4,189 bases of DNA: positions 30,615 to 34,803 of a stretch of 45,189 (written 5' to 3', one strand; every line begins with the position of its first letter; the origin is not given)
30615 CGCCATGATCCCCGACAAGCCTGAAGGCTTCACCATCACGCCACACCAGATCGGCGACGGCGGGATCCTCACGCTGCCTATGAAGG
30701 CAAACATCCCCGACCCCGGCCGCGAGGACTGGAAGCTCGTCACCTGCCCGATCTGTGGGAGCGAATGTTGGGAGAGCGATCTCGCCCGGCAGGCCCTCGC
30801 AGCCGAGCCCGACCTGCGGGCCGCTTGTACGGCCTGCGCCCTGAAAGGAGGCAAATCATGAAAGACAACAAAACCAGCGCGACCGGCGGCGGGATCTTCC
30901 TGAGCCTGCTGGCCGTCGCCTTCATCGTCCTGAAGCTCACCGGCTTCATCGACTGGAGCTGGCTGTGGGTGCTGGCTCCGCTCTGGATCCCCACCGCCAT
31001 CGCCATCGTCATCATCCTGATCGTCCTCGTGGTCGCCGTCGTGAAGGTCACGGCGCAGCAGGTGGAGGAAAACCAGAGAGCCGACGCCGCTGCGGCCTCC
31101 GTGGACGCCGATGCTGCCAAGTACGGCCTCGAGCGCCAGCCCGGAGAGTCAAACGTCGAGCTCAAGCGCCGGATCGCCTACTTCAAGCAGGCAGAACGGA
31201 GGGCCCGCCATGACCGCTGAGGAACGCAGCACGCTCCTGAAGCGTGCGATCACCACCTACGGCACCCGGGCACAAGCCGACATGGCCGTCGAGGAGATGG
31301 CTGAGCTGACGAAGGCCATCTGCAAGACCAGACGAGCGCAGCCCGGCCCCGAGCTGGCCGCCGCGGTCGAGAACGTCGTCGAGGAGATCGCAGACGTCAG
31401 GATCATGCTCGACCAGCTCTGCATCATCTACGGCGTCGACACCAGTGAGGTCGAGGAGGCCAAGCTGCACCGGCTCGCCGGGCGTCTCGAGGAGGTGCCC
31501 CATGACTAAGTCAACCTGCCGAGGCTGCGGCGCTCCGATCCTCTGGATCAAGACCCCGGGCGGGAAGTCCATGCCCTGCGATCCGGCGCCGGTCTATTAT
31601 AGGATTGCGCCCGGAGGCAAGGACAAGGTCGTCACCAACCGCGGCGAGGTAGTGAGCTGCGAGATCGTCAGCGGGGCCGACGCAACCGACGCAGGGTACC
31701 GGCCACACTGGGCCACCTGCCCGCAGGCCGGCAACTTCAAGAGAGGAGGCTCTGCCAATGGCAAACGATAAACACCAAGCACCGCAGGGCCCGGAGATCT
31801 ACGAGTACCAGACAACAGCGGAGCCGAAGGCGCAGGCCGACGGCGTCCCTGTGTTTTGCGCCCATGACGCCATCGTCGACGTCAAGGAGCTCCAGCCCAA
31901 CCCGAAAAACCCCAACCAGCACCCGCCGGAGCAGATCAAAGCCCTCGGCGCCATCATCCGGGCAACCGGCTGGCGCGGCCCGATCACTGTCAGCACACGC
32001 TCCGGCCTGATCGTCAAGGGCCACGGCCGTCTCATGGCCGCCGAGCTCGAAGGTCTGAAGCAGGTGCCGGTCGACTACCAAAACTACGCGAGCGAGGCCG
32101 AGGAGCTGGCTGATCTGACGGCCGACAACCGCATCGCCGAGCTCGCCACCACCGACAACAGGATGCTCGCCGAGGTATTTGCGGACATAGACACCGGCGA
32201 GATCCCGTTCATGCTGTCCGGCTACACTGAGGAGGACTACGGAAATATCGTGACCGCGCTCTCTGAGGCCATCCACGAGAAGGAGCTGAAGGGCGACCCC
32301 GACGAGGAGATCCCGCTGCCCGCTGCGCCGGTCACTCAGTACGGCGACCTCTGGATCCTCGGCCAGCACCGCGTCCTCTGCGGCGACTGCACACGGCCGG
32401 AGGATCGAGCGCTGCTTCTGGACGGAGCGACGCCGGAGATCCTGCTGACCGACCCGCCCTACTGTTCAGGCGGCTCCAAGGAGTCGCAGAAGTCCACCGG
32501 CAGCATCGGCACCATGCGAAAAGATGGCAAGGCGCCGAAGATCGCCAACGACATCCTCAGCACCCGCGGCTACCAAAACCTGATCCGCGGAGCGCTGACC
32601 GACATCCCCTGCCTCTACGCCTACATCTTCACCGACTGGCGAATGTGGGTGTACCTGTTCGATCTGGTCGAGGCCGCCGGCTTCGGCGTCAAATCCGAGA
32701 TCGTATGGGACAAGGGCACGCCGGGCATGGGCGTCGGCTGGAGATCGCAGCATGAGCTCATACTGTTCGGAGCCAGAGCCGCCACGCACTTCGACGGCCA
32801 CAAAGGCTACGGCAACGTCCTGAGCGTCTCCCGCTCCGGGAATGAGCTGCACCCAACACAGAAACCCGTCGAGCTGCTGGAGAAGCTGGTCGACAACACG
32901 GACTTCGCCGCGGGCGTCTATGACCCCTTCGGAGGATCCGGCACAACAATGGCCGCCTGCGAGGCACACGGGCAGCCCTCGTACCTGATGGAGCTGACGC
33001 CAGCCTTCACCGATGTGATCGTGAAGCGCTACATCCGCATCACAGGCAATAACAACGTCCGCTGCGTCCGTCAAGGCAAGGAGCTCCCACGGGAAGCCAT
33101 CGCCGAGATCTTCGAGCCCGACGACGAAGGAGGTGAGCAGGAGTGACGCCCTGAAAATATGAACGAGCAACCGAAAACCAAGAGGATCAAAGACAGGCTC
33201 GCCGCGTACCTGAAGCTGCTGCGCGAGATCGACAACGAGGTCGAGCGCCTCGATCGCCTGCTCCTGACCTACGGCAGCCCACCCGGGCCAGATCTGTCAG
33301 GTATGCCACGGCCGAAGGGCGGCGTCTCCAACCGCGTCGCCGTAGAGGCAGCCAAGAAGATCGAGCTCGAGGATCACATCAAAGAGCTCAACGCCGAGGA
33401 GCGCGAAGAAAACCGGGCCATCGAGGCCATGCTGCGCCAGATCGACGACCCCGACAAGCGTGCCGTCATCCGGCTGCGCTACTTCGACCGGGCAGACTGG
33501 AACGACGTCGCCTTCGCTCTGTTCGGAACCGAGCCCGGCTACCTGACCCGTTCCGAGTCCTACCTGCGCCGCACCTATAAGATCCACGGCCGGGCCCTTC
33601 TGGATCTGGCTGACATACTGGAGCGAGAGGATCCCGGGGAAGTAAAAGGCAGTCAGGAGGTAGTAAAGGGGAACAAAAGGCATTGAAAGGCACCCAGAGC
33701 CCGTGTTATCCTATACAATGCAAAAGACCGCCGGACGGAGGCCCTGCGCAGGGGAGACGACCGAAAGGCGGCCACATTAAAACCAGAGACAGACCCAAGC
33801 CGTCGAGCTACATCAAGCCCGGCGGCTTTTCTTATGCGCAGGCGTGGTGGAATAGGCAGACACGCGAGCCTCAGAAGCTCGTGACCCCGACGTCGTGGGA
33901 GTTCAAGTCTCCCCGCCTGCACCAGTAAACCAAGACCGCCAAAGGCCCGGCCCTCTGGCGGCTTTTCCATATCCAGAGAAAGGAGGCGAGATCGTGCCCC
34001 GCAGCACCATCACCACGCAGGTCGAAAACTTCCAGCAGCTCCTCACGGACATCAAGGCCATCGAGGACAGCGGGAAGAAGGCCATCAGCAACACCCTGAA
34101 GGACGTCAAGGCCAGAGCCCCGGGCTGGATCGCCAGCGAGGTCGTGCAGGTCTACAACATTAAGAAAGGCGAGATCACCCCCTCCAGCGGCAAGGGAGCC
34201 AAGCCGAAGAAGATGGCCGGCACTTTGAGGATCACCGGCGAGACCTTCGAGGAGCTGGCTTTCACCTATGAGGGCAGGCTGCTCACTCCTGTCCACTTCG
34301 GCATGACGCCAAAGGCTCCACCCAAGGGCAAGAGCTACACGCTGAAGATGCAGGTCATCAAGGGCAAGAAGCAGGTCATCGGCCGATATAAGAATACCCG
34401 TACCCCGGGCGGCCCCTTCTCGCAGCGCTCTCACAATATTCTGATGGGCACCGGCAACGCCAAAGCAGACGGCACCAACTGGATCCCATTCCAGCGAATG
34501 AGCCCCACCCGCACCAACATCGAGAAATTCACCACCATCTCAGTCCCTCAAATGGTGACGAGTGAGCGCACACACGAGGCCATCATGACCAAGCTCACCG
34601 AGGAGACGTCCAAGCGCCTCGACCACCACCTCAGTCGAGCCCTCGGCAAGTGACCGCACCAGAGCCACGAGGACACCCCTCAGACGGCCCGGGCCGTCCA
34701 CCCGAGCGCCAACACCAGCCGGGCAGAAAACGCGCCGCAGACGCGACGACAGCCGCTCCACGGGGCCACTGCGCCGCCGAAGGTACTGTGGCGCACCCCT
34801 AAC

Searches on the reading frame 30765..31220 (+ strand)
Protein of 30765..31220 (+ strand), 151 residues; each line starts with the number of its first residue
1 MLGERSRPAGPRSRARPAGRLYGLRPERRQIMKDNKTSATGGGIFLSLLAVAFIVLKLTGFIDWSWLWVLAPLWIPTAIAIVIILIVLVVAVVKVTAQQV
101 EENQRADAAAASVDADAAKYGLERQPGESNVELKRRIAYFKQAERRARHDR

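Call 30: search_protein_families(library=pfam, proteins=[window:30765-31220:+], max_evalue=0.001)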
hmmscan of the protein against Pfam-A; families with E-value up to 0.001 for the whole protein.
window:30765-31220:+ (151 aa): 2 families
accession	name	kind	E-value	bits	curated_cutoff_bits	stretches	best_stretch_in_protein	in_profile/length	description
PF10269.14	Tmemb_185A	-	1.6e-07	31.7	23.1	1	50-108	142-206/252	Transmembrane Fragile-X-F protein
PF09928.14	DUF2160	-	0.00018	22.2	28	1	39-88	43-85/88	Predicted small integral membrane protein (DUF2160)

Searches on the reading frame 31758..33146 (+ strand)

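Call 30: search_protein_families(library=pfam, proteins=[window:31758-33146:+], max_evalue=0.001)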
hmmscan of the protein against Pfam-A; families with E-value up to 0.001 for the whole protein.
window:31758-33146:+ (462 aa): 1 family
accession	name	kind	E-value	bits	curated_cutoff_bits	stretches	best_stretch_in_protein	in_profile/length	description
PF01555.25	N6_N4_Mtase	-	4.4e-12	46.9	26.7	1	359-421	156-219/221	DNA methylase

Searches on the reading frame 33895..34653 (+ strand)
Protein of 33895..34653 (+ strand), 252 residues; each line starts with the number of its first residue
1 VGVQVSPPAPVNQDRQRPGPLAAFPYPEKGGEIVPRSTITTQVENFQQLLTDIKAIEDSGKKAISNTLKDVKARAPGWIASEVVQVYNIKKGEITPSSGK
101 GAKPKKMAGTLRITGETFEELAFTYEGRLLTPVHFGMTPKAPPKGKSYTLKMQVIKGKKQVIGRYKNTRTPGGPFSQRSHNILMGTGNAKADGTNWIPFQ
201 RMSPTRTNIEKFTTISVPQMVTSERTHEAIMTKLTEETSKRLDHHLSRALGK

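Call 31: search_protein_families(library=pfam, proteins=[window:33895-34653:+], max_evalue=0.001)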
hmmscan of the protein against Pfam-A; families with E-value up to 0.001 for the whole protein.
window:33895-34653:+ (252 aa): 0 families

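Call 32: search_protein_families(library=phrogs, proteins=[window:33895-34653:+], max_evalue=0.001)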
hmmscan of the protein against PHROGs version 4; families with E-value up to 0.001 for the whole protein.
window:33895-34653:+ (252 aa): 1 family
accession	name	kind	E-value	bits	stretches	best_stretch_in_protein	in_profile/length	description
phrog_27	-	connector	9.2e-18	65.9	1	38-251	10-191/199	tail completion or Neck1 protein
